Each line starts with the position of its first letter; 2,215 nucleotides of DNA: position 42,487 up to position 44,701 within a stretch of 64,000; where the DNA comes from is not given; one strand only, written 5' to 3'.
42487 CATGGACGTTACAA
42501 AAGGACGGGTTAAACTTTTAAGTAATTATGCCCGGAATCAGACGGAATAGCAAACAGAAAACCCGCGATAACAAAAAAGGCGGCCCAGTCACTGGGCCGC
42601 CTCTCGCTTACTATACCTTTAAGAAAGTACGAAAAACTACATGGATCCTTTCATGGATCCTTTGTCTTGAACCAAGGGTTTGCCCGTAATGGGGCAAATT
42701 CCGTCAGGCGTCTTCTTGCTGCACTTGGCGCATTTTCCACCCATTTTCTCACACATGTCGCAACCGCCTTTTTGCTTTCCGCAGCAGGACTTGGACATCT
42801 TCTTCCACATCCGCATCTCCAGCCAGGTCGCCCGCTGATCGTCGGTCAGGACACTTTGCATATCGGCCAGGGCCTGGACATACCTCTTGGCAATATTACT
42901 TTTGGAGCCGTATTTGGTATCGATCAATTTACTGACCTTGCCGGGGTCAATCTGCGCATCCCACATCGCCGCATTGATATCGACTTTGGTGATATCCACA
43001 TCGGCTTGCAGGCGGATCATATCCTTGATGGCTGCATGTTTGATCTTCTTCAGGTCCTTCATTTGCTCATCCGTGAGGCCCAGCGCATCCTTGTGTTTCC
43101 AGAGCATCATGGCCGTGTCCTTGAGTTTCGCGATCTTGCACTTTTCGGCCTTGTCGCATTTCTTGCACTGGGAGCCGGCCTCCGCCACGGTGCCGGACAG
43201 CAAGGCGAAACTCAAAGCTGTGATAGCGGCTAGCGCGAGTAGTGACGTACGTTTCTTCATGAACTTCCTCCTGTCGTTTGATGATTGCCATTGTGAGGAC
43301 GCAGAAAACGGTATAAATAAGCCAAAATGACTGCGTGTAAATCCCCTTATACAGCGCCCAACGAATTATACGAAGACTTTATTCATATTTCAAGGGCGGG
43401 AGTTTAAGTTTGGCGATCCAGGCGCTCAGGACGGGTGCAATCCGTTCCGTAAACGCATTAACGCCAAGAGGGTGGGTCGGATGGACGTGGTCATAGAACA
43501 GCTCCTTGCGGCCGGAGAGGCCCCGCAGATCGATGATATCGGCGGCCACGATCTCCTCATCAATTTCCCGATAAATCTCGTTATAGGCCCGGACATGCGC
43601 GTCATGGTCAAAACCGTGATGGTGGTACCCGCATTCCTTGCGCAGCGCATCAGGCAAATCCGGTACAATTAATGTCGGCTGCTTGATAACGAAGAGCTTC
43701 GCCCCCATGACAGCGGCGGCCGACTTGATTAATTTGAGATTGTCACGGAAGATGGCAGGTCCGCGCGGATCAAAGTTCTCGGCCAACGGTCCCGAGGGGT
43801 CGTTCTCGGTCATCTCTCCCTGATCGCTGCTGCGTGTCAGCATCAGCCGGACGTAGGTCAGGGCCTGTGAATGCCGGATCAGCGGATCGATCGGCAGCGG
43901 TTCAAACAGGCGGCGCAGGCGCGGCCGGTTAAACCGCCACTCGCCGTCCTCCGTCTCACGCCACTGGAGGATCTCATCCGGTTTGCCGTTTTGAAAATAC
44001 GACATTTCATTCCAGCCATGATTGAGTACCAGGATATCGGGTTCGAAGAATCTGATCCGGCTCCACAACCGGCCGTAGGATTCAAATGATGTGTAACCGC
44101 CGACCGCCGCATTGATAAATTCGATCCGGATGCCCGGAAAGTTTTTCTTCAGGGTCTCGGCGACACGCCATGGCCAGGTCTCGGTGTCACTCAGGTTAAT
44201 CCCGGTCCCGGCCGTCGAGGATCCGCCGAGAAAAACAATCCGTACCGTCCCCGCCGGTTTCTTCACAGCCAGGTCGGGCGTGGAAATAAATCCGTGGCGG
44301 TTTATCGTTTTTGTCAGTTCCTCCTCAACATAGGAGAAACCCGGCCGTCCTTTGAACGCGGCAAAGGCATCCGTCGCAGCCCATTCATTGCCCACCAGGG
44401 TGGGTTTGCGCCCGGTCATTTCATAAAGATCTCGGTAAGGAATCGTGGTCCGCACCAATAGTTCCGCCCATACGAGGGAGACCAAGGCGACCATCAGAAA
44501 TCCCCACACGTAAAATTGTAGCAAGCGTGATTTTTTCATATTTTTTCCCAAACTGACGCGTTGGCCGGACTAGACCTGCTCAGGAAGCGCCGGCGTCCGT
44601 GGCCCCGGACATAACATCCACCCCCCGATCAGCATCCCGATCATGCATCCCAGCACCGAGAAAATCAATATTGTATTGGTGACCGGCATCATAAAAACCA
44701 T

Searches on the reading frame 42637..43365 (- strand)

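Call 49: search_protein_families(library=pfam, proteins=[window:42637-43365:-], max_evalue=0.001)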
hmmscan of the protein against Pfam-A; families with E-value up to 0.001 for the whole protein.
window:42637-43365:- (242 aa): 2 families
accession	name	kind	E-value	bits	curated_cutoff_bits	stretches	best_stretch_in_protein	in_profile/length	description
PF07813.17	LTXXQ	-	5.2e-05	24.3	24.3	1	90-180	8-95/100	LTXXQ motif family protein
PF13801.11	Metal_resist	-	0.00011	22.8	29.2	1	92-179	37-124/125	Heavy-metal resistance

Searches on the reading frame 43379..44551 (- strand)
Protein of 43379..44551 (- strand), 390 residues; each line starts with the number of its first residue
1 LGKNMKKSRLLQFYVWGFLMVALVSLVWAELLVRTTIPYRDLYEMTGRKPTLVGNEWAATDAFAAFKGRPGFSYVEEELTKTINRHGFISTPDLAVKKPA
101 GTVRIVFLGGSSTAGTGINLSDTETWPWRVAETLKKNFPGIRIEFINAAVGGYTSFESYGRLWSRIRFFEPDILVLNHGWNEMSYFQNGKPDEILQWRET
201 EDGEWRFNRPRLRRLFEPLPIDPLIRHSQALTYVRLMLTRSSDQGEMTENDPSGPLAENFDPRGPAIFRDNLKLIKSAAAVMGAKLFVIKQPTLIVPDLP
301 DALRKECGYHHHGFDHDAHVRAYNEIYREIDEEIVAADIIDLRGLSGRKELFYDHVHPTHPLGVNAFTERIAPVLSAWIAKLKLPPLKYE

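Call 49: search_protein_families(library=pfam, proteins=[window:43379-44551:-], max_evalue=0.001)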
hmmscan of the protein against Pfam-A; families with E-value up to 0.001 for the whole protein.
window:43379-44551:- (390 aa): 3 families
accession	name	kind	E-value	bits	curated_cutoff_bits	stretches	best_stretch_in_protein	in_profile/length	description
PF13472.12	Lipase_GDSL_2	-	6.3e-10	40.3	32.9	1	107-359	1-172/178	GDSL-like Lipase/Acylhydrolase family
PF00657.28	Lipase_GDSL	-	2.7e-06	28.1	23.6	0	105-193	1-94/208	GDSL-like Lipase/Acylhydrolase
PF25182.1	NonGDSL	-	0.00027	20.8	80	1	100-179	25-103/220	Non-GDSL lipase-like family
